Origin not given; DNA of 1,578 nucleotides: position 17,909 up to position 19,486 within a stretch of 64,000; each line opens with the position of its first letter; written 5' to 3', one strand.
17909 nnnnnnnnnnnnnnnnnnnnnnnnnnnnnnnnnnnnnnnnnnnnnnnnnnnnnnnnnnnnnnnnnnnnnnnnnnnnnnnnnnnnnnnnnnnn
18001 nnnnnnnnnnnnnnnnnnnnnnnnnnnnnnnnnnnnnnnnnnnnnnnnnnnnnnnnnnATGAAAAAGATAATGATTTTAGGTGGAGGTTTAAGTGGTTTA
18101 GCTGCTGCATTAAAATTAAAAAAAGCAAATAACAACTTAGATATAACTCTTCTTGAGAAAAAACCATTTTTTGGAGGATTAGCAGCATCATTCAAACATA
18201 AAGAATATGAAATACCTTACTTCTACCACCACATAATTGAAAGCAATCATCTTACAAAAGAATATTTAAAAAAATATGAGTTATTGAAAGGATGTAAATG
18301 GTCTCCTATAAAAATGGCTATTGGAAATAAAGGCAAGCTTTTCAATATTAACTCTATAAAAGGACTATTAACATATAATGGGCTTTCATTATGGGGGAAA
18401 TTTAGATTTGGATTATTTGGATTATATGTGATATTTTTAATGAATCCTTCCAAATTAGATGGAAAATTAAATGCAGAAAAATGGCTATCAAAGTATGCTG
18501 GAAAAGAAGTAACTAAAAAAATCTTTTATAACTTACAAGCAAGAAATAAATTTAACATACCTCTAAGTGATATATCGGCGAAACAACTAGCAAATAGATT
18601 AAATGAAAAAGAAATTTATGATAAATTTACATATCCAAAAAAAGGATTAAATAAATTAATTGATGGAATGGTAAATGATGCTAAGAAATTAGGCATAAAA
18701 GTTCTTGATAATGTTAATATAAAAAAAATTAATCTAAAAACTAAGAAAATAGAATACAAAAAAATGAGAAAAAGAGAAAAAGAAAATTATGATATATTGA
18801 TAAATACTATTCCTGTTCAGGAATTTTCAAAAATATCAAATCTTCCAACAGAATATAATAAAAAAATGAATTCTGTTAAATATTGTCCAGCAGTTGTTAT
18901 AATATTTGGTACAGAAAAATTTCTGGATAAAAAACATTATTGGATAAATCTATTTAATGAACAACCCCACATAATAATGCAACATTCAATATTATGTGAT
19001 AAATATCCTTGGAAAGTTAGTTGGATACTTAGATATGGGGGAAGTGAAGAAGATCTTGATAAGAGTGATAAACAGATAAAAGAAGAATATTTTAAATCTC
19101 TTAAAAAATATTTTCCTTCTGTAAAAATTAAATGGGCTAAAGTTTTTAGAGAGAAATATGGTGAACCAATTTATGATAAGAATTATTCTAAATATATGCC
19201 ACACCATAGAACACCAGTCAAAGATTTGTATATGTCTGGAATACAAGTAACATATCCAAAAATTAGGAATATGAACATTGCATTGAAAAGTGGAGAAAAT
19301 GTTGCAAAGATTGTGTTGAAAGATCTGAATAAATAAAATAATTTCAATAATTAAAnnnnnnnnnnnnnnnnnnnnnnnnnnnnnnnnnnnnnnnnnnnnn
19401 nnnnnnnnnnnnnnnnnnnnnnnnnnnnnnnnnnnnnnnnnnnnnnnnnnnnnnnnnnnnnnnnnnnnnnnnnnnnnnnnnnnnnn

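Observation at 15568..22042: Decaprenyl-phospho-arabinose-like module (UbiA phosphoribosyltransferase, PAP2, FAD enzyme, two SDRs, GT-C-like protein) in an archaeon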

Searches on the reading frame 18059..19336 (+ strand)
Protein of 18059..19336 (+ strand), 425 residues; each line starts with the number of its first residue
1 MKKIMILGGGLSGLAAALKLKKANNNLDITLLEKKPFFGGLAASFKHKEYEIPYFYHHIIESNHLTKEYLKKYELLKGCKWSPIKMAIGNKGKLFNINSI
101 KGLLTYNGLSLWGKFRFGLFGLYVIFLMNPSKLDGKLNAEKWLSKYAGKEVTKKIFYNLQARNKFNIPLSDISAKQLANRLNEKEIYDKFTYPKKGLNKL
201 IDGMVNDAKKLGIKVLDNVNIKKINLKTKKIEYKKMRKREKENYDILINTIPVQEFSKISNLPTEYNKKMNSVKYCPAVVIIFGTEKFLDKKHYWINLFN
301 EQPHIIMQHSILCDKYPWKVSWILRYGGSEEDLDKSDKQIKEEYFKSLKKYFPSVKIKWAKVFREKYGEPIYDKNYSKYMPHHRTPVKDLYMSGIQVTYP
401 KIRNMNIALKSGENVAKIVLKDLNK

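Call 3: search_protein_families(library=pfam, proteins=[window:18059-19336:+], max_evalue=0.01)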
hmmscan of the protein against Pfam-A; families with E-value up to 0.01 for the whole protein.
window:18059-19336:+ (425 aa): 10 families
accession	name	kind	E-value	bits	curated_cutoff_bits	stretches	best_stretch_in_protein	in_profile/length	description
PF01593.30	Amino_oxidase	-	1.2e-17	64.8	19.8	1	11-420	1-443/443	Flavin containing amine oxidoreductase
PF13450.12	NAD_binding_8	-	5.8e-11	43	21.9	1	6-71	1-66/68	NAD(P)-binding Rossmann-like domain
PF01266.30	DAO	-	8.7e-08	32.5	27.9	1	4-45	2-40/353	FAD dependent oxidoreductase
PF03486.20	HI0933_like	-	6.2e-05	23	50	1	3-97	2-104/244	HI0933-like protein Rossmann domain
PF07992.20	Pyr_redox_2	-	8.6e-05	22.5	26.1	1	3-35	2-32/291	Pyridine nucleotide-disulphide oxidoreductase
PF12831.13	FAD_oxidored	-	0.00014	21.8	27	1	4-44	2-40/416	FAD dependent oxidoreductase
PF00890.30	FAD_binding_2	-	0.0013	18.5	20.4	1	5-40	3-36/414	FAD binding domain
PF01946.23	Thi4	-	0.0056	16.4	26.2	0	3-40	19-55/235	Thi4 family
PF04820.20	Trp_halogenase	-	0.0065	15.8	21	1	3-35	1-35/458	Tryptophan halogenase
PF13454.12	NAD_binding_9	-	0.007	16.8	21.8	0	6-44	2-42/155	FAD-NAD(P)-binding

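Call 4: search_protein_families(library=ncbifam, proteins=[window:18059-19336:+], max_evalue=0.01)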
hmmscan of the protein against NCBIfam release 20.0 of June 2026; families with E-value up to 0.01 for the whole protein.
window:18059-19336:+ (425 aa): 38 families (the best 25 are shown)
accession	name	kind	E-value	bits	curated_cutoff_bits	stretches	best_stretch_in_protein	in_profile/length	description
NF005560.0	PRK07233.1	equivalog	1.7e-75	254.6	252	1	3-422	2-431/435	hypothetical protein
TIGR03467.1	HpnE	equivalog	7.9e-19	68.3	283.05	1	4-420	1-429/430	hydroxysqualene dehydroxylase HpnE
NF058655.1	CrtID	equivalog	2.1e-12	46.7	640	2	190-291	212-316/478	bifunctional phytoene desaturase/3,4-desaturase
NF005548.0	PRK07208.1-4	equivalog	3.5e-12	45.7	389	1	1-298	3-318/488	hypothetical protein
NF005546.0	PRK07208.1-2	equivalog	4.7e-12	45.3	418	2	174-272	228-333/527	hypothetical protein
TIGR02731.1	phytoene_desat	equivalog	3e-10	39.4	569.4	1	4-418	2-451/453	15-cis-phytoene desaturase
NF005547.0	PRK07208.1-3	equivalog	8.3e-10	38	380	1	2-260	5-268/465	hypothetical protein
NF005549.0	PRK07208.1-5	equivalog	4.8e-09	35.2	587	1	3-62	6-67/534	hypothetical protein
TIGR02734.1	crtI_fam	subfamily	9.8e-09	34.4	238.1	2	5-50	2-45/504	phytoene desaturase family protein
TIGR00562.1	proto_IX_ox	equivalog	4e-08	32.3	97.85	1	1-120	2-125/470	protoporphyrinogen oxidase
TIGR02732.1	zeta_caro_desat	equivalog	4.5e-08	32.5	622.15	1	3-49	1-45/474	9,9'-di-cis-zeta-carotene desaturase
NF008845.0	PRK11883.1-5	equivalog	1.2e-07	30.4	560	1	2-51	5-58/468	protoporphyrinogen oxidase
TIGR02733.1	desat_CrtD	equivalog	2.3e-07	29.9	549.7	1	2-50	2-48/492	C-3',4' desaturase CrtD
NF042421.1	hydcarot_desat_CrtD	equivalog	3.1e-06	25.9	500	1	1-50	1-48/487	1-hydroxycarotenoid 3,4-desaturase CrtD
NF005545.0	PRK07208.1-1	equivalog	6e-06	24.9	451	0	180-391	205-430/504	hypothetical protein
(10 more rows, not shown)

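Call 11: search_solved_structures(query=window:18059-19336:+, max_evalue=0.01)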
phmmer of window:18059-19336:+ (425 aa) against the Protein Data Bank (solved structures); distinct sequences matched with E-value up to 0.01: 23.
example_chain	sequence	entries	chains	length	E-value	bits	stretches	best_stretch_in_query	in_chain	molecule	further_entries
3nrn_A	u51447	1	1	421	0.00023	23.5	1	4-273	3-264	uncharacterized protein PF1083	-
3lov_A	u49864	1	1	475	0.00046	22.5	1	2-64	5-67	Protoporphyrinogen oxidase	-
3hyv_A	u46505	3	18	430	0.0052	19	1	2-47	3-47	Sulfide-quinone reductase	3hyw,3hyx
6nqm_A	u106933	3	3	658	0.0078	18.4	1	3-50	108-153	Lysine-specific histone demethylase 1A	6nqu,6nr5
6w4k_A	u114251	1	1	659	0.0078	18.4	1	3-50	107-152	Lysine-specific histone demethylase 1A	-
8ym7_A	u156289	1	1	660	0.0079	18.4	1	3-50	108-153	Lysine-specific histone demethylase 1A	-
9dbp_A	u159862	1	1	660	0.0079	18.4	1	3-50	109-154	Lysine-specific histone demethylase 1A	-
2dw4_A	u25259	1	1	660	0.0079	18.4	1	3-50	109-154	Lysine-specific histone demethylase 1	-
2ejr_A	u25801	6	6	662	0.0079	18.4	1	3-50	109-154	Lysine-specific histone demethylase 1 | Lysine-specific histone demethylase 1A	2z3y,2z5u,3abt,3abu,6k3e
8jf5_A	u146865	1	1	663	0.0079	18.4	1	3-50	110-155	Lysine-specific histone demethylase 1A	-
2h94_A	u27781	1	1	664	0.0079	18.4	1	3-50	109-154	Lysine-specific histone demethylase 1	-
2hko_A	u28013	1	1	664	0.0079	18.4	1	3-50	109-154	Lysine-specific histone demethylase 1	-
7e0g_A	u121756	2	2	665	0.0079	18.4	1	3-50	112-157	Lysine-specific histone demethylase 1A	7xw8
6s35_A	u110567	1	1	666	0.0079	18.4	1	3-50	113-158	Lysine-specific histone demethylase 1A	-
2iw5_A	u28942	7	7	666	0.0079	18.4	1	3-50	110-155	LYSINE-SPECIFIC HISTONE DEMETHYLASE 1 | Lysine-specific histone demethylase 1A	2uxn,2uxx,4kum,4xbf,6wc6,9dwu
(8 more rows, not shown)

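Call 27: find_homologous_proteins(query=window:18059-19336:+, max_evalue=1e-10)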
Query window:18059-19336:+ (425 aa): 272 proteins with E <= 1e-10 among 6967 candidates; the best 120 are listed.
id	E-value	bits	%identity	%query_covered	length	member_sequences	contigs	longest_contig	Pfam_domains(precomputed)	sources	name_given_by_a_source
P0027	2.1e-281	951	100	100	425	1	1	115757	PF01266.31,PF01593.31,PF13450.13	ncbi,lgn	-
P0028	1.9e-195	668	70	97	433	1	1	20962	PF01266.31,PF01593.31,PF13450.13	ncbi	-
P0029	6.1e-178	610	62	96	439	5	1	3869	PF01266.31,PF01593.31,PF13450.13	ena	-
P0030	9.2e-173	593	64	99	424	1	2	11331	PF01266.31,PF01593.31,PF13450.13,PF00890.31,PF07992.21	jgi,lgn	-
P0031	3.7e-157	542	62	99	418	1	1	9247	PF01266.31,PF01593.31,PF13450.13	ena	-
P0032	6.9e-151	521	58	99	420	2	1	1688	PF01266.31,PF01593.31,PF13450.13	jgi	-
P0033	5.7e-150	518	58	99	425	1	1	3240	PF01593.31,PF13450.13,PF12831.14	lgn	-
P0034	8.0e-149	514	54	95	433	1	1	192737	PF01266.31,PF01593.31,PF13450.13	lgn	-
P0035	2.2e-148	513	57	99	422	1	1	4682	PF01593.31,PF13450.13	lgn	-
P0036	2.7e-148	513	58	99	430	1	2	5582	PF01593.31,PF13450.13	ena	-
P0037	3.5e-147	509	55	98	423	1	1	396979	PF01266.31,PF01593.31,PF13450.13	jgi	jgi:protoporphyrinogen oxidase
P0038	4.5e-147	509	55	100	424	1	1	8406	PF01266.31,PF01593.31,PF13450.13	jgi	jgi:protoporphyrinogen oxidase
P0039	1.3e-146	507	52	96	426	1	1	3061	PF01266.31,PF01593.31,PF13450.13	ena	-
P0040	2.5e-146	506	58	99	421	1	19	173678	PF01593.31,PF13450.13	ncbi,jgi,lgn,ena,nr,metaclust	ncbi:NAD(P)-binding protein [archaeon]|jgi:protoporphyrinogen oxidase|nr:NAD(P)-binding protein [arc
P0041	3.4e-146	506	56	100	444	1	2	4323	PF01593.31,PF13450.13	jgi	-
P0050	1.0e-144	501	54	93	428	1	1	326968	PF01266.31,PF01593.31,PF13450.13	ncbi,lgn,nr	ncbi:NAD(P)-binding protein [Candidatus Woesearchaeota archaeon]|nr:NAD(P)-binding protein [Candidat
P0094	3.9e-138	479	52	99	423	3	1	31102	PF01266.31,PF01593.31,PF13450.13,PF12831.14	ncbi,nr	ncbi:MAG: FAD-dependent oxidoreductase [Candidatus Aenigmarchaeota archaeon]|nr:FAD-dependent oxidor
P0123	9.0e-136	471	52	99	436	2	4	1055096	PF01266.31,PF01593.31,PF13450.13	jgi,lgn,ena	jgi:protoporphyrinogen oxidase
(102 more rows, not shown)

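Call 29: find_encoding_contigs(protein=P0050, flank=8000, max_places=1)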
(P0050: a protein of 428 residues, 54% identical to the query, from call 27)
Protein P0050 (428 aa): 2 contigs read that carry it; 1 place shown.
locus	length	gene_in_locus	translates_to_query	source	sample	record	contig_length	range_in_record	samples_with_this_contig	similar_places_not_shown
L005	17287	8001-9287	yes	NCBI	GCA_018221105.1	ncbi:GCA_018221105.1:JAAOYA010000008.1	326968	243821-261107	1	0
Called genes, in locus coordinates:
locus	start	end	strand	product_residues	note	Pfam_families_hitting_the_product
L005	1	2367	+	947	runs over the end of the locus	PF02516:STT3, PF20176:DUF6541 (faint)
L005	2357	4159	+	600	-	-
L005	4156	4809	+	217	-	PF13489:Methyltransf_23, PF13649:Methyltransf_25, PF08241:Methyltransf_11, PF08242:Methyltransf_12 (weak)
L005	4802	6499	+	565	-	-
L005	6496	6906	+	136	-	-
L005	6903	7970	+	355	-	PF04015:DUF362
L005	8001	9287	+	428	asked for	PF01266:DAO (faint), PF01593:Amino_oxidase, PF13450:NAD_binding_8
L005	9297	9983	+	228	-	PF00535:Glycos_transf_2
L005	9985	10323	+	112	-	PF10066:DUF2304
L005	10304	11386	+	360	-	PF04015:DUF362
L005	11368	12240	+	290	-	PF01040:UbiA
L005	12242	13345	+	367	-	PF01075:Glyco_transf_9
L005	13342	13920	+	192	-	PF13580:SIS_2, PF01380:SIS (faint)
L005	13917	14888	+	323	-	PF01073:3Beta_HSD, PF01370:Epimerase, PF02719:Polysacc_synt_2 (faint), PF04321:RmlD_sub_bind, PF07993:NAD_binding_4 (faint), PF16363:GDP_Man_Dehyd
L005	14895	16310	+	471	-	PF00294:PfkB, PF01256:Carb_kinase (weak), PF08543:Phos_pyr_kin, PF01467:CTP_transf_like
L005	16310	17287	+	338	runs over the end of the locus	PF01075:Glyco_transf_9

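Call 30: find_encoding_contigs(protein=P0123, flank=8000, max_places=1)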
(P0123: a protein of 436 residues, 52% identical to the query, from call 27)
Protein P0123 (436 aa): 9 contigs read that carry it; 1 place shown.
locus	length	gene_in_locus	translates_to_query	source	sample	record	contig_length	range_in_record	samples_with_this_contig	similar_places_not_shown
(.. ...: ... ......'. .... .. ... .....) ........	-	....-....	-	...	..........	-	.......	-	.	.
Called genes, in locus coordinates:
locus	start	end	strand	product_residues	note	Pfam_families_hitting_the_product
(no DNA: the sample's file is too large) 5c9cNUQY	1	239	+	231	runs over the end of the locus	-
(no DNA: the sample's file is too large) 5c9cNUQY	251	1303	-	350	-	PF01073:3Beta_HSD, PF01370:Epimerase, PF02719:Polysacc_synt_2, PF04321:RmlD_sub_bind, PF05368:NmrA (weak), PF16363:GDP_Man_Dehyd, PF13460:NAD_binding_10, PF07993:NAD_binding_4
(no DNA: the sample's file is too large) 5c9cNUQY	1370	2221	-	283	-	PF01040:UbiA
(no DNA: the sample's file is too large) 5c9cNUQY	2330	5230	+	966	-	PF02516:STT3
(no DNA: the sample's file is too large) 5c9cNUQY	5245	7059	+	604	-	-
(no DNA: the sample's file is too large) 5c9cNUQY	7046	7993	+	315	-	PF01073:3Beta_HSD, PF01370:Epimerase, PF04321:RmlD_sub_bind, PF05368:NmrA (weak), PF07993:NAD_binding_4 (faint), PF16363:GDP_Man_Dehyd (weak), PF13460:NAD_binding_10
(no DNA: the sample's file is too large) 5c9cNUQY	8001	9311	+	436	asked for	PF01266:DAO (faint), PF13450:NAD_binding_8, PF01593:Amino_oxidase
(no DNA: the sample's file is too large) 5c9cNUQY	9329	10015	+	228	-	PF00535:Glycos_transf_2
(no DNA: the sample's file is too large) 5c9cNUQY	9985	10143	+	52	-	-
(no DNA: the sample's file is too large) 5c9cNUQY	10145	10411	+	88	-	PF10066:DUF2304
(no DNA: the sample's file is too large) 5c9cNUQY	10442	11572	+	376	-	PF01075:Glyco_transf_9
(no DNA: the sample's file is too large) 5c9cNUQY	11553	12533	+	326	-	PF01075:Glyco_transf_9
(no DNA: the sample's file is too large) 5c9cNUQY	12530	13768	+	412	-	PF13439:Glyco_transf_4, PF00534:Glycos_transf_1, PF13692:Glyco_trans_1_4, PF13524:Glyco_trans_1_2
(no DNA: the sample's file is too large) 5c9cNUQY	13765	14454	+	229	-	PF01522:Polysacc_deac_1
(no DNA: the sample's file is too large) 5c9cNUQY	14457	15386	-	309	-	PF03966:Trm112p (weak), PF01209:Ubie_methyltran, PF08003:Methyltransf_9, PF13489:Methyltransf_23, PF13847:Methyltransf_31, PF08241:Methyltransf_11, PF08242:Methyltransf_12, PF13649:Methyltransf_25, +2 more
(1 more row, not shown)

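Call 31: find_encoding_contigs(protein=P0094, flank=8000, max_places=1)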
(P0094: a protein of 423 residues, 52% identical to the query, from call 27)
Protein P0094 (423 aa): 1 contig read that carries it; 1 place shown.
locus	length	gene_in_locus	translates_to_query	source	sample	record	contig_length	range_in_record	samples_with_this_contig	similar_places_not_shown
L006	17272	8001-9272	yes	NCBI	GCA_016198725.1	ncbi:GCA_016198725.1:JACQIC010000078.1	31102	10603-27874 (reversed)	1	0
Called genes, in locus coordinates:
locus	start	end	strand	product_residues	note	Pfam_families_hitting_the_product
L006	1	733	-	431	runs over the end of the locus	PF08495:FIST, PF10442:FIST_C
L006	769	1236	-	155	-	-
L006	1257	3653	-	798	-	PF05124:S_layer_C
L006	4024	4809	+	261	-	PF00483:NTP_transferase, PF01128:IspD, PF12804:NTP_transf_3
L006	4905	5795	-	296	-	PF01040:UbiA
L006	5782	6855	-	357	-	PF04015:DUF362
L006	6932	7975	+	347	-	PF04015:DUF362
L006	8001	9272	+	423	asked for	PF01266:DAO, PF01593:Amino_oxidase, PF12831:FAD_oxidored (weak), PF13450:NAD_binding_8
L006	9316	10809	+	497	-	-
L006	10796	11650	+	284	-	-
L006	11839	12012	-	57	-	-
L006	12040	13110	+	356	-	PF00078:RVT_1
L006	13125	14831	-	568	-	-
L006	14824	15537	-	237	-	PF00535:Glycos_transf_2, PF10111:Glyco_tranf_2_2, PF13641:Glyco_tranf_2_3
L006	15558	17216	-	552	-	PF02366:PMT, PF13231:PMT_2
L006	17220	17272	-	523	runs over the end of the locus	PF02310:B12-binding, PF04055:Radical_SAM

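Call 38: find_related_loci(query=A2, collection=genome_contigs, flank=10000)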
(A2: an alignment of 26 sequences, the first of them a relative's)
Query A2 (425 aa) in genome_contigs; peptide patterns used: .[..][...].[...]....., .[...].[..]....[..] (x = any residue, [..] = any of these).
61 stretches matched a pattern; 53 encode a relative of the query (tblastn E <= 1e-3); 52 distinct loci.
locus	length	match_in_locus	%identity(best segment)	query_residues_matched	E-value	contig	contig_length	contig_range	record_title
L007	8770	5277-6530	57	2-422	2e-150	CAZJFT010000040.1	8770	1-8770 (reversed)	MAG TPA_asm: uncultured Methanosarcinales archaeon isolate binchicken_co22_118 genome assembly, contig: NODE_7931_length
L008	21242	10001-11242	53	2-421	9e-149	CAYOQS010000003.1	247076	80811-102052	MAG TPA_asm: uncultured Methanosarcinales archaeon isolate SRP332253_co2_156 genome assembly, contig: NODE_18_length_247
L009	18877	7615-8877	55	1-424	3e-148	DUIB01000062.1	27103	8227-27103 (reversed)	MAG TPA_asm: Candidatus Woesearchaeota archaeon isolate UBA12459 contig_34183, whole genome shotgun sequence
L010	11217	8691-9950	54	6-424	6e-148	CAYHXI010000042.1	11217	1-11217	MAG TPA_asm: uncultured Methanosarcinales archaeon isolate ERP119705_co15_591 genome assembly, contig: NODE_6832_length_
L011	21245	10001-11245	58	4-422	1e-145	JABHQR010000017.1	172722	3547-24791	MAG: archaeon isolate SI039_bin110 k141_1576515, whole genome shotgun sequence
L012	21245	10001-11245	56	1-422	1e-144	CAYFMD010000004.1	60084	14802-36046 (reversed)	MAG TPA_asm: Candidatus Woesearchaeota archaeon isolate ERP019367_co1_16 genome assembly, contig: NODE_606_length_60084_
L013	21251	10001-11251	52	1-422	5e-144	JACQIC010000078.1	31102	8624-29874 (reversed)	MAG: Candidatus Aenigmatarchaeota archaeon isolate NC_groundwater_1115_Ag_S-0.1um_41_83 S_p1_S3_coassembly_k141_1960705,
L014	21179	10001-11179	54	28-423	1e-142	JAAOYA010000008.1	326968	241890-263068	Candidatus Woesearchaeota archaeon isolate DPANNHV_H1.bin.22 k83_1106585, whole genome shotgun sequence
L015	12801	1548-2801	52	2-425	1e-142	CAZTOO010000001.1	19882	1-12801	MAG TPA_asm: uncultured Methanosarcinales archaeon isolate binchicken_co150_768 genome assembly, contig: NODE_5966_lengt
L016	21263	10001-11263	54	3-423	2e-142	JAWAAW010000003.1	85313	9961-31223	MAG: Candidatus Woesearchaeota archaeon isolate JZ-4_201709_bins_170 JZ-4_201709_bins_170_scaffold_3, whole genome shotg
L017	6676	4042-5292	51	1-422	4e-142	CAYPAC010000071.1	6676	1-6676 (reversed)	MAG TPA_asm: uncultured Methanosarcinales archaeon isolate binchicken_co38_1178 genome assembly, contig: NODE_24245_leng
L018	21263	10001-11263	52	3-423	3e-141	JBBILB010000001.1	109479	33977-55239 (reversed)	MAG: Candidatus Woesearchaeota archaeon isolate PGS172224_bin_2 NODE_96_length_109479_cov_2.84032, whole genome shotgun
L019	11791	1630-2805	55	29-423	7e-141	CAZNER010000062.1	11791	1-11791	MAG TPA_asm: uncultured Candidatus Saccharibacteria bacterium isolate binchicken_co334_336 genome assembly, contig: NODE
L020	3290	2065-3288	53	1-410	4e-146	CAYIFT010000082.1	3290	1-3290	MAG TPA_asm: Candidatus Woesearchaeota archaeon isolate ERP119705_co1_821 genome assembly, contig: NODE_60638_length_329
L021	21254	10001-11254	54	1-425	6e-140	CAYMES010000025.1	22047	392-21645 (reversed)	MAG TPA_asm: Candidatus Woesearchaeota archaeon isolate SRP141376_co2_243 genome assembly, contig: NODE_4942_length_2204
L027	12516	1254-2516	50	2-424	2e-136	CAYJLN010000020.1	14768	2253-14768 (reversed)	MAG TPA_asm: Candidatus Woesearchaeota archaeon isolate ERP125453_co1_106 genome assembly, contig: NODE_4256_length_1476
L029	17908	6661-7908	51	2-419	3e-133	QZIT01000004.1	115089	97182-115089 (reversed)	MAG: Candidatus Woesearchaeota archaeon isolate SURF_58 Ga0104751_1000100, whole genome shotgun sequence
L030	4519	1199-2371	52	29-422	1e-134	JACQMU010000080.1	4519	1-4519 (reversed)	MAG: Candidatus Woesearchaeota archaeon isolate NC_groundwater_1237_Ag_S-0.1um_39_34 S_p1_S3_coassembly_k141_1074997, wh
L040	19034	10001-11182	52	28-425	7e-123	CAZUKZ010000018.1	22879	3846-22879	MAG TPA_asm: Candidatus Woesearchaeota archaeon isolate SRP077602_co2_412 genome assembly, contig: NODE_3344_length_2287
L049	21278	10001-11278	49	3-425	2e-124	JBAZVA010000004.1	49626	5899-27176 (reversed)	MAG: Candidatus Woesearchaeota archaeon isolate SO_2017_GW1_241 NODE_3505_length_49626_cov_1.106851_OW334_2017, whole ge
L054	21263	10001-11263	52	3-423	2e-139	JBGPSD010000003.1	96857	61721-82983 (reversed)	MAG: Candidatus Nanoarchaeia archaeon isolate OBJ1_062018_130_26 k141_1440401_length_96857_cov_11.0000, whole genome sho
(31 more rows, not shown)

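Call 42: search_solved_structures(query=L006:5782-6855:-, max_evalue=10)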
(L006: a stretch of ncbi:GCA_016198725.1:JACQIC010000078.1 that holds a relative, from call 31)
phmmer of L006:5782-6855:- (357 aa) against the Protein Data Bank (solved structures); distinct sequences matched with E-value up to 10: 1.
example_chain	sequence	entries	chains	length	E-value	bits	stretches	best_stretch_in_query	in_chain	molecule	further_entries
4cym_D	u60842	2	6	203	1.1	11.5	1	59-113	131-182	ANKYRIN REPEAT DOMAIN-CONTAINING PROTEIN 27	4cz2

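Call 43: search_protein_families(library=pfam, proteins=[L006:5782-6855:-, L006:6932-7975:+, L005:6903-7970:+, L005:10304-11386:+], max_evalue=10)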
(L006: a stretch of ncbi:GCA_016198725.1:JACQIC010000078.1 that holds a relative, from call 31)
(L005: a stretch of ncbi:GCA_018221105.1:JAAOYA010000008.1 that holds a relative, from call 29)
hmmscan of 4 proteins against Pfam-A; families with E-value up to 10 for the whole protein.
L006:5782-6855:- (357 aa): 2 families
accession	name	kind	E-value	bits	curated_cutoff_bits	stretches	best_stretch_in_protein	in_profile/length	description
PF04015.17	DUF362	-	2.5e-23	83.6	24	1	41-243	2-199/200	Domain of unknown function (DUF362)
PF21881.2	STIV_penton_2nd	-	0.18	12.6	27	1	265-299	33-68/85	A223 penton protein second domain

L006:6932-7975:+ (347 aa): 1 family
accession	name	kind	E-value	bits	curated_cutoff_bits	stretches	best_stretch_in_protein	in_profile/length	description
PF04015.17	DUF362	-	9.5e-43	147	24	1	38-229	1-199/200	Domain of unknown function (DUF362)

L005:6903-7970:+ (355 aa): 1 family
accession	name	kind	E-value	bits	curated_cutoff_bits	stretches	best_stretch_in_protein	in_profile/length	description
PF04015.17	DUF362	-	2.9e-40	138.9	24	1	42-236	1-199/200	Domain of unknown function (DUF362)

L005:10304-11386:+ (360 aa): 3 families
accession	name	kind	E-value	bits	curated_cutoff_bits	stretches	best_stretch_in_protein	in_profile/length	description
PF04015.17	DUF362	-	9.1e-24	85.1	24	1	44-246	2-199/200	Domain of unknown function (DUF362)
PF19225.6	Spo16_N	-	0.0053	17.2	27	1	278-307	46-75/118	Spo16 protein, N-terminal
PF24635.1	DUF7632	-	0.72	10.4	27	1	5-44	48-87/95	Domain of unknown function (DUF7632)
